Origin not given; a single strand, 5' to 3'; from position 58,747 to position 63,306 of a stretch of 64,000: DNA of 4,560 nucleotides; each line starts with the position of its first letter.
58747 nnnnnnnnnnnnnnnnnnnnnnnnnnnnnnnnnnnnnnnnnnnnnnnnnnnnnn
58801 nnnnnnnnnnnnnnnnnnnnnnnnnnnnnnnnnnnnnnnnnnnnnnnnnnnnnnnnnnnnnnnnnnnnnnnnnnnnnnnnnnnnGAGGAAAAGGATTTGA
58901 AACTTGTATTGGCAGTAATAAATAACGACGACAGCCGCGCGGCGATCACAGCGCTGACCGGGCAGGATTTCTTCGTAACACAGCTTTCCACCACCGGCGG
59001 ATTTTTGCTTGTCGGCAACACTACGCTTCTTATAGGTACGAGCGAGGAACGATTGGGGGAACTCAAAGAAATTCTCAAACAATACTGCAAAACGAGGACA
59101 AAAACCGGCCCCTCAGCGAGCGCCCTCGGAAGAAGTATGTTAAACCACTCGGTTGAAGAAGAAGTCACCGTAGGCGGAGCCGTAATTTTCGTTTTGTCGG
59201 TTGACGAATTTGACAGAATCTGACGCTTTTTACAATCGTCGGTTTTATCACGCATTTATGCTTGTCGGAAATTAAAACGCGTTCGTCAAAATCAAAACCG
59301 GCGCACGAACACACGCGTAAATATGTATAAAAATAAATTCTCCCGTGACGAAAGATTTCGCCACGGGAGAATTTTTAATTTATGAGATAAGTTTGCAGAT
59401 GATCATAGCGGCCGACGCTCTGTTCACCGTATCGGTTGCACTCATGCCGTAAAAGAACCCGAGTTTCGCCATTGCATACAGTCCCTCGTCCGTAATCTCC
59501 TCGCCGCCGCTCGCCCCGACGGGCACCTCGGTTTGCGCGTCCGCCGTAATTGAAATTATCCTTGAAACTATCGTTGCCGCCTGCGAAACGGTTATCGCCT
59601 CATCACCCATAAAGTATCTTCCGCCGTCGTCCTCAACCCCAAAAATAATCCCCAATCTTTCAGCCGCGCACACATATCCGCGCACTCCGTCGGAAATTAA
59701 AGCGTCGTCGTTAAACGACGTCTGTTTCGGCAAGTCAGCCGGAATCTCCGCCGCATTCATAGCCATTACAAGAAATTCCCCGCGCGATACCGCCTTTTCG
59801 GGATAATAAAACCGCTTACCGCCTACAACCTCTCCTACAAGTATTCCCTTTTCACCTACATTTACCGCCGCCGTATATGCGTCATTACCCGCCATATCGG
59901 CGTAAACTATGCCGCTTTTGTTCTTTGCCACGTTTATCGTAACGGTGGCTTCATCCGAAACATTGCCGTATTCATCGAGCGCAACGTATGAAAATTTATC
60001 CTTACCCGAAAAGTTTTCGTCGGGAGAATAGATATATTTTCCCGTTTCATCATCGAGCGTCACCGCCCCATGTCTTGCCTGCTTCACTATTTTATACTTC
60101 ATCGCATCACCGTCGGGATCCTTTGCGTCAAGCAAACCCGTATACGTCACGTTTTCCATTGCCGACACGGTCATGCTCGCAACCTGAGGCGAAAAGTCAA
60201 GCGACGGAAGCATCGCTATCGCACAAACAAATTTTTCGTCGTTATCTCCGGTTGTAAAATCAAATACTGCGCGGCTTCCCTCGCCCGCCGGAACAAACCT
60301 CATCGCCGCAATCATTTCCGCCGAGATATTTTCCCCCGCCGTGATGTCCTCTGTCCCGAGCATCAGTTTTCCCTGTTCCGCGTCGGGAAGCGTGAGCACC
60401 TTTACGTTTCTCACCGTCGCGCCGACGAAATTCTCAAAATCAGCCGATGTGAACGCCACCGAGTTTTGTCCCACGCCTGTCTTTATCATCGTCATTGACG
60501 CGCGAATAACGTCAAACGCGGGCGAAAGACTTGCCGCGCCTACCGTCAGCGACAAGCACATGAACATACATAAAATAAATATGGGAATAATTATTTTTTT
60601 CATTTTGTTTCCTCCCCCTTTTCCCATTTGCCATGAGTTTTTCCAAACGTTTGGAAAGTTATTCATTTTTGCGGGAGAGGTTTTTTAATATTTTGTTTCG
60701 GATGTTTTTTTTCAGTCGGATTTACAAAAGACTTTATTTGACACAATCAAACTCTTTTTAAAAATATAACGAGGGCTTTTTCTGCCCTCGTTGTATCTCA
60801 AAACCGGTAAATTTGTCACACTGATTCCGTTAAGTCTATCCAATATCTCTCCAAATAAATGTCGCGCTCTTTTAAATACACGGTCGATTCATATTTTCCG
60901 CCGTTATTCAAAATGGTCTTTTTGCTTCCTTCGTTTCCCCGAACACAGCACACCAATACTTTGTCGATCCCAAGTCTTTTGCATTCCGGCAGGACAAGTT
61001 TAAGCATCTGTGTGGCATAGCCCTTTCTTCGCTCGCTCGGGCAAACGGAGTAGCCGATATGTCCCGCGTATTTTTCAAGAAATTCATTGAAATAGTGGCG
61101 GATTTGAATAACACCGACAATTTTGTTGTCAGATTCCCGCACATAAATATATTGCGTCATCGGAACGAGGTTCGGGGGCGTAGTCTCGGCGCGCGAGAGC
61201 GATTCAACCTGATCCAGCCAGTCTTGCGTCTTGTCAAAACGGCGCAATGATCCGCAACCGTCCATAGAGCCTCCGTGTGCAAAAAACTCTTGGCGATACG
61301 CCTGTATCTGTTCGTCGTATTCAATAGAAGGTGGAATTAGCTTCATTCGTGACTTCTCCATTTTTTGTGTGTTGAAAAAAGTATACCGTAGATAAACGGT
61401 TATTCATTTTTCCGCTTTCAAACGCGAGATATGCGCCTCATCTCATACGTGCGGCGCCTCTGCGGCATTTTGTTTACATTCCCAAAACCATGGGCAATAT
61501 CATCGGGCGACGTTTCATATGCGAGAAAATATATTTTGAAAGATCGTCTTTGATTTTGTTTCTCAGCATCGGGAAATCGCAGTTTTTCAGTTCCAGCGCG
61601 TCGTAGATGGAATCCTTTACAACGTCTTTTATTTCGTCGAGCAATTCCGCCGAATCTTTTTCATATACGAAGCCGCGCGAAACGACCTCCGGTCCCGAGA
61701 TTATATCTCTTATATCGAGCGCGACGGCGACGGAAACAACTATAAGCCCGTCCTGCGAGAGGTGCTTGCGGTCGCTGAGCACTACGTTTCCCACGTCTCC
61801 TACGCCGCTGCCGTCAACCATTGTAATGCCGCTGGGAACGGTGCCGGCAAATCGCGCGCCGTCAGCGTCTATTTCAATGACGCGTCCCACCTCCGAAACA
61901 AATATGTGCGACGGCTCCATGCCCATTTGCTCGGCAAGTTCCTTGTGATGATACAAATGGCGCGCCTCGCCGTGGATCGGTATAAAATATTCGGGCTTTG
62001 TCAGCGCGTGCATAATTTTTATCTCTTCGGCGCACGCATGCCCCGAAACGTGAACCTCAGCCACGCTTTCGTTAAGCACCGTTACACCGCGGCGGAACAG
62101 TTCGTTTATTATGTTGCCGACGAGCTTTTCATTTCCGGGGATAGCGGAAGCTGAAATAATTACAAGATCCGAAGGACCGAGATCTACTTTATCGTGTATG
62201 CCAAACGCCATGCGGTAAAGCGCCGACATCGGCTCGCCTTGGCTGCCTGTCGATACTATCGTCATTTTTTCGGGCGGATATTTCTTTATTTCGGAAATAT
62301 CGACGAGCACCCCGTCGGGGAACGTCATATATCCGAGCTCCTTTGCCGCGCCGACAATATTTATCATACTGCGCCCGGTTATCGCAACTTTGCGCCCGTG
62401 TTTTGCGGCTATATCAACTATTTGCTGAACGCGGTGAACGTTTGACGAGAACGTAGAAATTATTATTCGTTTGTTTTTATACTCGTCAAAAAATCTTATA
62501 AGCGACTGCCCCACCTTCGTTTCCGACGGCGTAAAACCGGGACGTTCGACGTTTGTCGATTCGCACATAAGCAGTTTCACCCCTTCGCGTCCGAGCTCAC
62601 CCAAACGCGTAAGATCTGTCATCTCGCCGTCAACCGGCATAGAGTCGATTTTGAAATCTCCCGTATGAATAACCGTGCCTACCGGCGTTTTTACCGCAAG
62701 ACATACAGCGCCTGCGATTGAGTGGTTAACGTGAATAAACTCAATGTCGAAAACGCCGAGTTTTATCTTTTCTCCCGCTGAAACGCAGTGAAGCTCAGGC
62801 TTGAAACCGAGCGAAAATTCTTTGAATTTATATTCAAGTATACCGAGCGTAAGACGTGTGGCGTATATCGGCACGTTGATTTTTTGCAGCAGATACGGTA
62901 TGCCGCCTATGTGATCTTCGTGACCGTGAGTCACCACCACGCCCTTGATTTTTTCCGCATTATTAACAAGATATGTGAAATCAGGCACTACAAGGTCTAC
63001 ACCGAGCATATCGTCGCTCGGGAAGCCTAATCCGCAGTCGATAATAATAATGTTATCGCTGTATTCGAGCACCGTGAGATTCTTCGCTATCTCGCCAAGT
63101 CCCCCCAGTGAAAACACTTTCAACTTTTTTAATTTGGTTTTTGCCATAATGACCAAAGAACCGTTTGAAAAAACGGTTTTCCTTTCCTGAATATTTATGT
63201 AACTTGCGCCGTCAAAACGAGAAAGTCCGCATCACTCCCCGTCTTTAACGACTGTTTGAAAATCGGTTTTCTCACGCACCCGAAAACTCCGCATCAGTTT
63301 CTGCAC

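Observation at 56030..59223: Tightly coupled operon: ABC exporter with an extra N-terminal zinc-ribbon module, a DUF1854 protein, and a PII-like c-di-AMP receptor (DarA) outside its usual context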

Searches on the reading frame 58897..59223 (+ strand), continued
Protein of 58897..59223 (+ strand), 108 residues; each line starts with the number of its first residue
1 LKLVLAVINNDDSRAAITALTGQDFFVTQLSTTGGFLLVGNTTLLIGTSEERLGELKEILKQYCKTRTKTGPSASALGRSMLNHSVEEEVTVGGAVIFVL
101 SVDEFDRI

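Call 72: find_related_loci(query=A4, collection=metagenome_contigs, flank=5000)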
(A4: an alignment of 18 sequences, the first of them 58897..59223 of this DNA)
Query A4 (108 aa) in metagenome_contigs; peptide patterns used: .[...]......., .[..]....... (x = any residue, [..] = any of these).
597 stretches matched a pattern (row limit reached: there are more); 571 encode a relative of the query (tblastn E <= 1e-3); the best 80 are kept; 80 distinct loci.
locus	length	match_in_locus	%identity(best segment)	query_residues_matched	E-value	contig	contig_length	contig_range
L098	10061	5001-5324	83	1-108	3e-57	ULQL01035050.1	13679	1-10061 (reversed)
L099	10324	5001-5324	81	1-108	8e-56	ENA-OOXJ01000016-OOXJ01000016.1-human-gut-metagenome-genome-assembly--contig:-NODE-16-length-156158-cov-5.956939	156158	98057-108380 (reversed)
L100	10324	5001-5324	80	1-108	2e-55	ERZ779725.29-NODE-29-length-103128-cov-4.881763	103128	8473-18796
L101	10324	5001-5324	80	1-108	2e-55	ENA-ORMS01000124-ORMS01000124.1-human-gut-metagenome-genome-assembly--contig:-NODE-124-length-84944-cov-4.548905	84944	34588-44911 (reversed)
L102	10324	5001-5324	79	1-108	6e-55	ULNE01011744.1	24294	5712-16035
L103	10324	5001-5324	79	1-108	6e-55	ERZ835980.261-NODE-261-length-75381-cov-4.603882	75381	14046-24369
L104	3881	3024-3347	79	1-108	6e-55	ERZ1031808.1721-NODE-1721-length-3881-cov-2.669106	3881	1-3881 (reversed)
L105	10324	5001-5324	78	1-108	4e-54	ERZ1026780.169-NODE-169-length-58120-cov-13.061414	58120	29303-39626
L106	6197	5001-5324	62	1-108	4e-42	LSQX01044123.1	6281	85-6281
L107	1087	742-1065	62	1-108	5e-43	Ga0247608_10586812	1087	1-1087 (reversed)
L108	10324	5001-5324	57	1-108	1e-40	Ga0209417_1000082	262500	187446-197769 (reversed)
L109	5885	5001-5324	61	1-108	1e-38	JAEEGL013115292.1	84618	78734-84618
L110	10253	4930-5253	60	1-108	1e-38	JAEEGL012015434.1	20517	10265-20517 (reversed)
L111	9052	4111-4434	55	1-108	1e-38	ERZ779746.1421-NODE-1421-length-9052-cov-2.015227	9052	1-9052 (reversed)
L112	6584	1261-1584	58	1-108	6e-38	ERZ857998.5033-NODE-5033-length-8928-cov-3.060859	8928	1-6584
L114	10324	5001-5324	58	1-108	6e-38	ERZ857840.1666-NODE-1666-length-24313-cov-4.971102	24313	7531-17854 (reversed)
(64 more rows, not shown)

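Call 75: search_protein_families(library=pfam, proteins=[L114:2889-3647:+, L114:3604-4899:+, L114:5391-6701:+, L114:2201-2716:-, L114:6631-7404:+, L114:7401-8228:+], max_evalue=0.0001)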
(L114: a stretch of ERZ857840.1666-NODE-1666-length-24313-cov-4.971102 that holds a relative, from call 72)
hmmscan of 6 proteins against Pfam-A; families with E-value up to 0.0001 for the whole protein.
L114:2889-3647:+ (252 aa): 1 family
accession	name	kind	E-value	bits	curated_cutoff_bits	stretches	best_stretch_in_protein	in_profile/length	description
PF02036.22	SCP2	-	9.8e-05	23.1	21.3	0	22-91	3-75/101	SCP-2 sterol transfer family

L114:3604-4899:+ (431 aa): 1 family
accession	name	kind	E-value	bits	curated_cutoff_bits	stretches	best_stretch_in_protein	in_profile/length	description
PF00202.27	Aminotran_3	-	3e-40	138.6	30.5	1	61-426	8-401/403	Aminotransferase class-III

L114:5391-6701:+ (436 aa): 1 family
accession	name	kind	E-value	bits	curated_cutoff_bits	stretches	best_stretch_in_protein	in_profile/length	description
PF02386.22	TrkH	-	1e-46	159.9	27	2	236-417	295-489/502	Cation transport protein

L114:2201-2716:- (171 aa): 3 families
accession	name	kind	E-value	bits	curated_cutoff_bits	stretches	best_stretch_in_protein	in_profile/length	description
PF07155.17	ECF-ribofla_trS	-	1e-31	110.7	26.7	1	8-167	2-170/172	ECF-type riboflavin transporter, S component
PF12822.12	ECF_trnsprt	-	4.8e-12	46.7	30.7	1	11-162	1-167/169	ECF transporter, substrate-specific component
PF09512.15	ThiW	-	1.9e-05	25.3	30.3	1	13-167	1-147/150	Thiamine-precursor transporter protein (ThiW)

L114:6631-7404:+ (257 aa): 2 families
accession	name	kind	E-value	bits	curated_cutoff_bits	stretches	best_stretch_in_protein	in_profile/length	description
PF02254.24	TrkA_N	-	7.6e-20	71.8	23.8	1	45-155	3-113/116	TrkA-N domain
PF02080.26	TrkA_C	-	8.5e-10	38.8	27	1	192-253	9-69/71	TrkA-C domain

L114:7401-8228:+ (275 aa): 1 family
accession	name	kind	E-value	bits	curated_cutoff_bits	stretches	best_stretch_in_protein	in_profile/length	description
PF04018.18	VCA0040-like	-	6.5e-28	98.4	26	1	18-247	1-238/246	Undecaprenyl phosphate translocase-like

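Call 79: search_protein_families(library=padloc, proteins=[window:58897-59223:+], max_evalue=0.001)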
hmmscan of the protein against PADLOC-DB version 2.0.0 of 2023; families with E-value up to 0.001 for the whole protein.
window:58897-59223:+ (108 aa): 0 families

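Call 80: list_cluster_members(proteins=[P0275, P0293])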
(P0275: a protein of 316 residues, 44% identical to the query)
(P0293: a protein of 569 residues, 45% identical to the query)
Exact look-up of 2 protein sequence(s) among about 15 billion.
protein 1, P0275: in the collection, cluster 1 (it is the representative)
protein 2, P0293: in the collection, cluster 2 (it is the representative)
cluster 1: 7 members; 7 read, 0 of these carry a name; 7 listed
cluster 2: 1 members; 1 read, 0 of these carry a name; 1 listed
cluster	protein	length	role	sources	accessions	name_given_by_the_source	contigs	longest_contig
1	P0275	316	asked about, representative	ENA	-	-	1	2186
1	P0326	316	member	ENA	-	-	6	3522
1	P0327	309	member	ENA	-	-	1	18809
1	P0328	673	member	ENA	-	-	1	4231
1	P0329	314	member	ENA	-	-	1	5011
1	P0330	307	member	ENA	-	-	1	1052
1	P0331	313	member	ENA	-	-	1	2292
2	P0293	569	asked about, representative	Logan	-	-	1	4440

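Call 81: search_protein_families(library=pfam, proteins=[P0328, P0327], max_evalue=0.001)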
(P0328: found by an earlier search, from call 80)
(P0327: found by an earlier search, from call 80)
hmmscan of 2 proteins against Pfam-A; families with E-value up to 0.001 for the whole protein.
P0328 (673 aa): 5 families
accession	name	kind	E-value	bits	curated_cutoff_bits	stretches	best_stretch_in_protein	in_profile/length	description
PF03796.21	DnaB_C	-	6.5e-33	114.6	27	1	186-291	1-106/255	DnaB-like helicase C terminal domain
PF00772.26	DnaB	-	4.7e-29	100.9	23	1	11-112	2-103/103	DnaB-like helicase N terminal domain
PF01554.23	MatE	-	6.3e-18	65.4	24.9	1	346-503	1-157/161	MatE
PF06153.16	CdAMP_rec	-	1.2e-13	51.6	27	1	560-611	1-52/109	Cyclic-di-AMP receptor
PF13481.12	AAA_25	-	2.1e-07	31.2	27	1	200-259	28-98/195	AAA domain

P0327 (309 aa): 2 families
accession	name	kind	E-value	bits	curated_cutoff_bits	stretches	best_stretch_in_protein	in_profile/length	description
PF01554.23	MatE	-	1.3e-16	61.2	24.9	1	2-154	6-157/161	MatE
PF06153.16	CdAMP_rec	-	5.1e-10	40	27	1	211-253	1-43/109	Cyclic-di-AMP receptor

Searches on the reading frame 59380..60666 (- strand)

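Call 21: search_protein_families(library=pfam, proteins=[window:59380-60666:-], max_evalue=0.0001)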
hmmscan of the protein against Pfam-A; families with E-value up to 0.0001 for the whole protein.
window:59380-60666:- (428 aa): 3 families
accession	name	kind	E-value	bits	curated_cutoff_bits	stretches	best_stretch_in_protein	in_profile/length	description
PF17963.7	Big_9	-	4.9e-14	53.4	23.6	1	164-245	8-89/89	Bacterial Ig domain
PF17892.7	Cadherin_5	-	9.3e-10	38.7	26.5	1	178-246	30-97/98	Cadherin-like domain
PF17803.7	Cadherin_4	-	3e-06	28.1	25.1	1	160-213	14-71/71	Bacterial cadherin-like domain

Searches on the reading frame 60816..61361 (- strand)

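Call 21: search_protein_families(library=pfam, proteins=[window:60816-61361:-], max_evalue=0.0001)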
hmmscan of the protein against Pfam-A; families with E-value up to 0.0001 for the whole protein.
window:60816-61361:- (181 aa): 3 families
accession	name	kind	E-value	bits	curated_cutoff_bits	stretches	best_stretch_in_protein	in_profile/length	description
PF00583.31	Acetyltransf_1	-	9.2e-11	42.5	20.7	1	69-147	32-108/116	Acetyltransferase (GNAT) family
PF13302.13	Acetyltransf_3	-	3e-10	41.4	25.4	1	43-154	35-136/138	Acetyltransferase (GNAT) domain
PF13508.13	Acetyltransf_7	-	5e-06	27.2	27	1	71-134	4-64/84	Acetyltransferase (GNAT) domain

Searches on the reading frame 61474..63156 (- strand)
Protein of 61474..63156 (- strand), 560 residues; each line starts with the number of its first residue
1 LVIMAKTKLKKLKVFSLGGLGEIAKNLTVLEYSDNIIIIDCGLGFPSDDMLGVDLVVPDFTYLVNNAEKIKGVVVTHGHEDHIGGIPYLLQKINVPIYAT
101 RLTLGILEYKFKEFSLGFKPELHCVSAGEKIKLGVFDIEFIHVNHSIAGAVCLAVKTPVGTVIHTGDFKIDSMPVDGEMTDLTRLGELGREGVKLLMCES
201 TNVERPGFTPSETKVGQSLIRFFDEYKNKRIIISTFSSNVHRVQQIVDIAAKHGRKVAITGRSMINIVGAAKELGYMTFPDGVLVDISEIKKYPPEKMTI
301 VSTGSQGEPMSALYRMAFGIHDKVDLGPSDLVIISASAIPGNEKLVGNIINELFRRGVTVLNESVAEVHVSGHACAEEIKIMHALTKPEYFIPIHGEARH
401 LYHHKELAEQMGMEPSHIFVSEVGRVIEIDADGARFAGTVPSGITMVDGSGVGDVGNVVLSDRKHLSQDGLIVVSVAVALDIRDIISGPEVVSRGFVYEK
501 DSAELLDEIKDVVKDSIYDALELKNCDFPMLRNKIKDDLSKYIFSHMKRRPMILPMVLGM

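Call 21: search_protein_families(library=pfam, proteins=[window:61474-63156:-], max_evalue=0.0001)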
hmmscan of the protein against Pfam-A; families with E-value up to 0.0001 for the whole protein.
window:61474-63156:- (560 aa): 5 families
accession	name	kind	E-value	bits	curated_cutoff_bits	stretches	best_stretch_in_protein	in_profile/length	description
PF22505.1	RNase_J_b_CASP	-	1.2e-49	167.7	27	1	229-353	2-126/126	Ribonuclease J, beta-CASP domain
PF17770.6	RNase_J_C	-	9.2e-28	97.7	23.8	1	459-558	1-100/102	Ribonuclease J C-terminal domain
PF00753.33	Lactamase_B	-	8.2e-15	55.7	22.7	1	25-168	6-150/196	Metallo-beta-lactamase superfamily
PF12706.13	Lactamase_B_2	-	7.6e-13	48.9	27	1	37-170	3-145/200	Beta-lactamase superfamily domain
PF07521.17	RMMBL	-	1.7e-11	44.4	21.6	1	365-414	8-59/63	Zn-dependent metallo-hydrolase RNA specificity domain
